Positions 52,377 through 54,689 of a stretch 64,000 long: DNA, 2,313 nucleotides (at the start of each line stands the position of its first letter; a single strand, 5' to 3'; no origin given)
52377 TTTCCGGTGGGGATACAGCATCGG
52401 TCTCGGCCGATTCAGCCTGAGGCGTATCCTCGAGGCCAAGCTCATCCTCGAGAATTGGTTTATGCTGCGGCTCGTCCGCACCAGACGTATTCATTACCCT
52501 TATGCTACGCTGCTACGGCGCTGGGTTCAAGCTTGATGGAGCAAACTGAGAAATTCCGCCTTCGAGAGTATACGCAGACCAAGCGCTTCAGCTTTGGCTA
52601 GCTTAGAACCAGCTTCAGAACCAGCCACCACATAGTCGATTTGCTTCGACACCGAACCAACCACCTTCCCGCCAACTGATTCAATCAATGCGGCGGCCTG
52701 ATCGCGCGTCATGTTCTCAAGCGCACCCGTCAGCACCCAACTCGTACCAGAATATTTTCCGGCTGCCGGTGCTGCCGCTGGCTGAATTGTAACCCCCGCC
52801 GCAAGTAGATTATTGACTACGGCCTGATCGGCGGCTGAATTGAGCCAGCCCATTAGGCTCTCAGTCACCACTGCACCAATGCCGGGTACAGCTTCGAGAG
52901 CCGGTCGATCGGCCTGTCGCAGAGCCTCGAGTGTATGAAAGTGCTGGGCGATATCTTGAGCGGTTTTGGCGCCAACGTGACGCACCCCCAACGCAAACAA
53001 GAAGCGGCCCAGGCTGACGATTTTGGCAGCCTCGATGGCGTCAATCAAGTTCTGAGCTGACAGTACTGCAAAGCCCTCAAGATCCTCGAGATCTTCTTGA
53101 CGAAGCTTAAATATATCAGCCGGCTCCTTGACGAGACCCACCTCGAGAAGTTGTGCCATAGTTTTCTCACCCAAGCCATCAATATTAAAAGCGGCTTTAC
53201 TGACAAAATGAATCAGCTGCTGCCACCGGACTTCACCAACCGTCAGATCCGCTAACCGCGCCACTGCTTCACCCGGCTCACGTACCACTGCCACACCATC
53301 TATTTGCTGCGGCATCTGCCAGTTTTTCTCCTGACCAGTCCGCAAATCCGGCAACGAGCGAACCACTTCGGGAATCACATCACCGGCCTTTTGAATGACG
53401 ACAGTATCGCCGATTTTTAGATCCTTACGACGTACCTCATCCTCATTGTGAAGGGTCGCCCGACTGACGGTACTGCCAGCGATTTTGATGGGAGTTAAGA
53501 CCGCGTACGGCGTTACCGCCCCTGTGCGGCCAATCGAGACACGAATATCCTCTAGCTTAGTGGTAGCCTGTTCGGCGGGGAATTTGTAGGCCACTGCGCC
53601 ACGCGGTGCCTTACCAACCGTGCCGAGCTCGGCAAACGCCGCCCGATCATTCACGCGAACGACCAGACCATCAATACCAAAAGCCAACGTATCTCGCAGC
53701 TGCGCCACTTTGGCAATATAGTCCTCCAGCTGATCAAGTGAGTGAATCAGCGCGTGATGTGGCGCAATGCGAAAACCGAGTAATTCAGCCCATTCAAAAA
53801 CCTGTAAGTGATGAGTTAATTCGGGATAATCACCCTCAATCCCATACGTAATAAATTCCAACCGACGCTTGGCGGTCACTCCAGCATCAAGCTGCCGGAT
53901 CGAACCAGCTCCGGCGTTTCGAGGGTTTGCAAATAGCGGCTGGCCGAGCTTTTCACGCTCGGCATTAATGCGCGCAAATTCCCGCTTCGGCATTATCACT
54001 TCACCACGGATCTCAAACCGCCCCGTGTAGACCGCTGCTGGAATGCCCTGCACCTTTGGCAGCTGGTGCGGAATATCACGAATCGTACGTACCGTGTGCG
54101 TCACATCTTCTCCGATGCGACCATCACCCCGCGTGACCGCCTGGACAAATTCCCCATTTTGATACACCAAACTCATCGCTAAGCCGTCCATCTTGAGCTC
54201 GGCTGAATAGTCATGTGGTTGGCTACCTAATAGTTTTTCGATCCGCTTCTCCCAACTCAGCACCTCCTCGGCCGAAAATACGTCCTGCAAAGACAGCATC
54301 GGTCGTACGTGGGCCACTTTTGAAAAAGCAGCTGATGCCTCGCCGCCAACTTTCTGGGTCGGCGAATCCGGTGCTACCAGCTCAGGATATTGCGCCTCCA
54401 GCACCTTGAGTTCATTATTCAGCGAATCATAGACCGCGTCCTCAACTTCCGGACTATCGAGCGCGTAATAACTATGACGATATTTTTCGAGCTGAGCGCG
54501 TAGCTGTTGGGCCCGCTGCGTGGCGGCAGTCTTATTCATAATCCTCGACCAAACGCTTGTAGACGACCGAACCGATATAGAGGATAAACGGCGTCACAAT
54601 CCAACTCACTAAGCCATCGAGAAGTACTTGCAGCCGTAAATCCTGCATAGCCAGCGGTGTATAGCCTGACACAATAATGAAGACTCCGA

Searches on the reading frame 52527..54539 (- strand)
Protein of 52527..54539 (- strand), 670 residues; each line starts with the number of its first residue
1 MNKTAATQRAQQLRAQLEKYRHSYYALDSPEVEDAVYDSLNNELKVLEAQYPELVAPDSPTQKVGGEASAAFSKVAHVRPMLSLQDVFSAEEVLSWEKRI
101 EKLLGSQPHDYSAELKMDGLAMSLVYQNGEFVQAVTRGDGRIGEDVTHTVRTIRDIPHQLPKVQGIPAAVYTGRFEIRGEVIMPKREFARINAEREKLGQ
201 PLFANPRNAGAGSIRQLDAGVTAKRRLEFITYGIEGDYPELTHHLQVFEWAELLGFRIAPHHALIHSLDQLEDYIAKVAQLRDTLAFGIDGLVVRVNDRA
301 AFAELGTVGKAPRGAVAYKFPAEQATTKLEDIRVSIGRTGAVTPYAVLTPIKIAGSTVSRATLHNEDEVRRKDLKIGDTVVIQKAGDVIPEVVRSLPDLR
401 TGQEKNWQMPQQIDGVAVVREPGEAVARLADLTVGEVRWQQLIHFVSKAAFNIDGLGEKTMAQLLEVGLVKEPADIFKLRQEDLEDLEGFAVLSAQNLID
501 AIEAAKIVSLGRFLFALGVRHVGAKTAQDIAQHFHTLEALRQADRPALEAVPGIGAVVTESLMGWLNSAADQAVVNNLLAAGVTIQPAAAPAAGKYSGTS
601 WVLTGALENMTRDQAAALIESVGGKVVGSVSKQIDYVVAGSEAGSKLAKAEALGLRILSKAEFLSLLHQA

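Call 59: search_protein_families(library=ncbifam, proteins=[window:52527-54539:-], max_evalue=1e-10)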
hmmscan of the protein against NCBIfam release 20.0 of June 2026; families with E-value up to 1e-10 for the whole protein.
window:52527-54539:- (670 aa): 5 families
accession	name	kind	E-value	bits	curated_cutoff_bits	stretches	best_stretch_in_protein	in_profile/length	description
NF005932.1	PRK07956.1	equivalog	3.5e-237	789.1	369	1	8-667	1-664/664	NAD-dependent DNA ligase LigA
TIGR00575.1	dnlj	equivalog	2.6e-218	726.6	444.45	1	13-663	1-652/652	NAD-dependent DNA ligase LigA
NF010931.0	PRK14351.1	equivalog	2e-172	575.3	1051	1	2-669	28-684/692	NAD-dependent DNA ligase LigA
NF010930.0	PRK14350.1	equivalog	2.5e-90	303.7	652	1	8-665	7-663/669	NAD-dependent DNA ligase LigA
NF005987.0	PRK08097.1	equivalog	3.8e-50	170.9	498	1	3-583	27-557/562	NAD-dependent DNA ligase LigB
